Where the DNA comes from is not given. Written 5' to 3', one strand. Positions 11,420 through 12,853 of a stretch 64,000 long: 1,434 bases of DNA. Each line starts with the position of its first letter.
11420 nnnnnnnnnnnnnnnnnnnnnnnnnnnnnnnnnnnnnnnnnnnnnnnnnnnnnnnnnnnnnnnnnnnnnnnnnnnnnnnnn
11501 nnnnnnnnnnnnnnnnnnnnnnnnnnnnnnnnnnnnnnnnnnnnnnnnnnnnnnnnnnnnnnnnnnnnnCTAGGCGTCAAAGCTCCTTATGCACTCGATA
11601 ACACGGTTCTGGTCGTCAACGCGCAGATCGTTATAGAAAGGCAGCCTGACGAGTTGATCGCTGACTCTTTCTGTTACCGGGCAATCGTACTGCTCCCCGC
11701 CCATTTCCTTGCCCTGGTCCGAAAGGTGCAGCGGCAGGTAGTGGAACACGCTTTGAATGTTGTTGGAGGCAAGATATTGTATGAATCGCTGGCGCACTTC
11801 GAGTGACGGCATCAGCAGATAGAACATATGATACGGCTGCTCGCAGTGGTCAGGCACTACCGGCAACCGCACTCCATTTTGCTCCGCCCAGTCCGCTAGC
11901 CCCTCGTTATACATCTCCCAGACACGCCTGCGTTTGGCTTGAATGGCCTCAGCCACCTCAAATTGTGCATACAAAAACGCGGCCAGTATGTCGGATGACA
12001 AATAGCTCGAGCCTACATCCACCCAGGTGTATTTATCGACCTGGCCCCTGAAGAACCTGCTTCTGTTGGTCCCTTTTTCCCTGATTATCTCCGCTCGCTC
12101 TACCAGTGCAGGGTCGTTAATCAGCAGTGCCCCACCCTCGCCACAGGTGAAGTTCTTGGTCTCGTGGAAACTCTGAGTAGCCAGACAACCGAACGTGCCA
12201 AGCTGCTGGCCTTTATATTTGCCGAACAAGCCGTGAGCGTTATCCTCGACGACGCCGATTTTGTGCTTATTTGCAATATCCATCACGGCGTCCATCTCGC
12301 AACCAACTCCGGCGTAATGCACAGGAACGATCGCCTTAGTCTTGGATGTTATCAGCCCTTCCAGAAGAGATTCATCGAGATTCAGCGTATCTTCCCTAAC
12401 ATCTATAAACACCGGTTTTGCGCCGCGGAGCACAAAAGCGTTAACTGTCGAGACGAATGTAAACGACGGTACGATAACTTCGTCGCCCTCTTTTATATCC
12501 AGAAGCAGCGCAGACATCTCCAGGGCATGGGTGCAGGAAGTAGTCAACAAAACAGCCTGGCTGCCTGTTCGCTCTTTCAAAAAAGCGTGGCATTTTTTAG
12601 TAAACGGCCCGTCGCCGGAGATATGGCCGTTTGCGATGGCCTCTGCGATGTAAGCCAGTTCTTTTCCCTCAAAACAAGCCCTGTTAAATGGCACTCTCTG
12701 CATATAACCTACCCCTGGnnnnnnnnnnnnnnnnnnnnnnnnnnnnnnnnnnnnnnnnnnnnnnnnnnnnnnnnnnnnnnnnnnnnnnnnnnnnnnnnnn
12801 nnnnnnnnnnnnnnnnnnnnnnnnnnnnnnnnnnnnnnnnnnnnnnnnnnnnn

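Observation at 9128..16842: Undecaprenyl-phosphate sugar / YfhO glycosylation cassette with amino-sugar tailoring genes, inserted between wzm and wzt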

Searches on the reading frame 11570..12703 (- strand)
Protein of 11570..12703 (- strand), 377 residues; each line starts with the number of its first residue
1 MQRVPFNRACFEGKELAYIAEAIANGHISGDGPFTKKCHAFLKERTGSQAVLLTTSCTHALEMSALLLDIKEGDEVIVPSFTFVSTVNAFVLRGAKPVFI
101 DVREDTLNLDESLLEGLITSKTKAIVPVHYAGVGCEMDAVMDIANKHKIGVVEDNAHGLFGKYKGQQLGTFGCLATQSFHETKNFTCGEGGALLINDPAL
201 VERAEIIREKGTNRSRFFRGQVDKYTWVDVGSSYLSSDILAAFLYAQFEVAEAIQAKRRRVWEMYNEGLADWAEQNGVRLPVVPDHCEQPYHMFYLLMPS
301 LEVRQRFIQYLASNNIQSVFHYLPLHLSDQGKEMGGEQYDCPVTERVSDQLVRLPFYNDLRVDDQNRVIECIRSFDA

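Call 3: search_protein_families(library=pfam, proteins=[window:11570-12703:-], max_evalue=0.01)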
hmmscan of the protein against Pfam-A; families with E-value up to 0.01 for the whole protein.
window:11570-12703:- (377 aa): 2 families
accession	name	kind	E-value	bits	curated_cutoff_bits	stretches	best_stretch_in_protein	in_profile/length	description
PF01041.23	DegT_DnrJ_EryC1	-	2.7e-91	306.9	19.8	1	13-373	5-360/360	DegT/DnrJ/EryC1/StrS aminotransferase family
PF00155.27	Aminotran_1_2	-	4.3e-08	33.2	19.7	1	34-161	47-192/361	Aminotransferase class I and II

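Call 4: search_protein_families(library=ncbifam, proteins=[window:11570-12703:-], max_evalue=0.01)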
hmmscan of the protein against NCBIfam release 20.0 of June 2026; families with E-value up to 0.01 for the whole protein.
window:11570-12703:- (377 aa): 29 families (the best 25 are shown)
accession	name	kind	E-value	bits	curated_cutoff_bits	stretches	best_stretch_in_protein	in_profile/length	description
NF008687.0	PRK11706.1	equivalog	5.4e-173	575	375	1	4-375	2-373/375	dTDP-4-amino-4,6-dideoxygalactose transaminase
TIGR02379.1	ECA_wecE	subfamily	8.3e-163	541.5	434.85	1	4-373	2-372/376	dTDP-4-amino-4,6-dideoxy-D-glucose transaminase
NF008658.2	PRK11658.1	equivalog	1e-67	228.5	631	1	4-374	5-375/379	UDP-4-amino-4-deoxy-L-arabinose aminotransferase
TIGR03588.1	PseC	equivalog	4.7e-63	213.4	423.5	1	4-373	2-377/380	UDP-4-amino-4,6-dideoxy-N-acetyl-beta-L-altrosamine transaminase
TIGR04181.1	NHT_00031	hypoth_equivalog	2.9e-58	197.5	420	1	5-355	2-357/359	LegC family aminotransferase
TIGR04427.1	PLP_DesI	equivalog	1e-40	140.1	650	1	19-373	38-380/390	dTDP-4-dehydro-6-deoxyglucose aminotransferase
NF011936.0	PRK15407.1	equivalog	1.1e-40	139.7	423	1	5-318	38-376/440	lipopolysaccharide biosynthesis protein RfbH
NF005817.0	PRK07683.1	equivalog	3e-10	39.3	575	1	48-148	89-194/387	aminotransferase A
NF041364.1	GntC_guanitoxin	equivalog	1e-08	34.5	415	1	48-166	60-185/356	guanitoxin biosynthesis PLP-dependent (S)-gamma-hydroxy-L-arginine cyclodehydratase GntC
NF004975.0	PRK06348.1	equivalog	1.6e-07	30.6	549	1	48-160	89-207/384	pyridoxal phosphate-dependent aminotransferase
NF005816.0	PRK07682.1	equivalog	1.8e-07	30.1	620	1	47-155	89-203/390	aminotransferase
NF005588.0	PRK07309.1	equivalog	2.1e-06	26.9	576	1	48-157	91-208/391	pyridoxal phosphate-dependent aminotransferase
NF006230.0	PRK08363.1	equivalog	2.4e-06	26.6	534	1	49-160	94-211/398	alanine aminotransferase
NF004770.0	PRK06108.1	subfamily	4.9e-06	25.6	422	1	43-160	91-215/396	pyridoxal phosphate-dependent aminotransferase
NF006229.0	PRK08361.1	equivalog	8.7e-06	25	624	1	48-157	93-208/391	aspartate aminotransferase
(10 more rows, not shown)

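Call 64: search_solved_structures(query=window:11570-12703:-, max_evalue=1e-30)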
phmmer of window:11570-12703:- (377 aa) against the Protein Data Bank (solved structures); distinct sequences matched with E-value up to 1e-30: 33.
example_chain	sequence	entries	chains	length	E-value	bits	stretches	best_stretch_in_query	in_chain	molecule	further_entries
4piw_A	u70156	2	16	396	3.3e-130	437.6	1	3-372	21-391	TDP-4-keto-6-deoxy-D-glucose transaminase family protein | dTDP-4-amino-4,6-dideoxygalactose transaminase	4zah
6blg_A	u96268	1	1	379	4.5e-129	433.9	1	3-375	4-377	dTDP-4-amino-4,6-dideoxygalactose transaminase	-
1mdo_A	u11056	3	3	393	1.3e-51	179.1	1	4-373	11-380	ArnB aminotransferase | UDP-4-amino-4-deoxy-L-arabinose--oxoglutarate aminotransferase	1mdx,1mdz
4oca_A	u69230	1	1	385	8e-51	176.4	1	4-373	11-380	UDP-4-amino-4-deoxy-L-arabinose--oxoglutarate aminotransferase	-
8sng_A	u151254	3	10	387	9.5e-49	169.6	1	4-373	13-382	UDP-4-amino-4-deoxy-L-arabinose--oxoglutarate aminotransferase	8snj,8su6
7b0d_A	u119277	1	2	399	1.3e-45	159.3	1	47-375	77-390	Glutamine--scyllo-inositol transaminase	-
4lc3_A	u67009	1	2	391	9.6e-45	156.4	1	4-373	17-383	Putative UDP-4-amino-4-deoxy-l-arabinose--oxoglutarate aminotransferase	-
5uid_A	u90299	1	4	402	1e-43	153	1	14-373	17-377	Aminotransferase TlmJ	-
3frk_A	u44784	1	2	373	1.9e-43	152.2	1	61-373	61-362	QdtB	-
3bn1_A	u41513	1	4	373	4.8e-42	147.5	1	9-371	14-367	Perosamine synthetase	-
3dr7_A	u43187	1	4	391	5.7e-42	147.3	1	9-371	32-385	Putative perosamine synthetase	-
3dr4_A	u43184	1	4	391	3.8e-41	144.6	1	9-371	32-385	Putative perosamine synthetase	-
3uwc_A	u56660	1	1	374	1e-40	143.2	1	56-375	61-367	Nucleotide-sugar aminotransferase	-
6ewj_A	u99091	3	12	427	2.8e-40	141.7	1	3-374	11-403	Putative capsular polysaccharide biosynthesis protein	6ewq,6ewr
7b0m_AAA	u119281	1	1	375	4.2e-40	141.1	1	15-267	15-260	Sugar aminotransferase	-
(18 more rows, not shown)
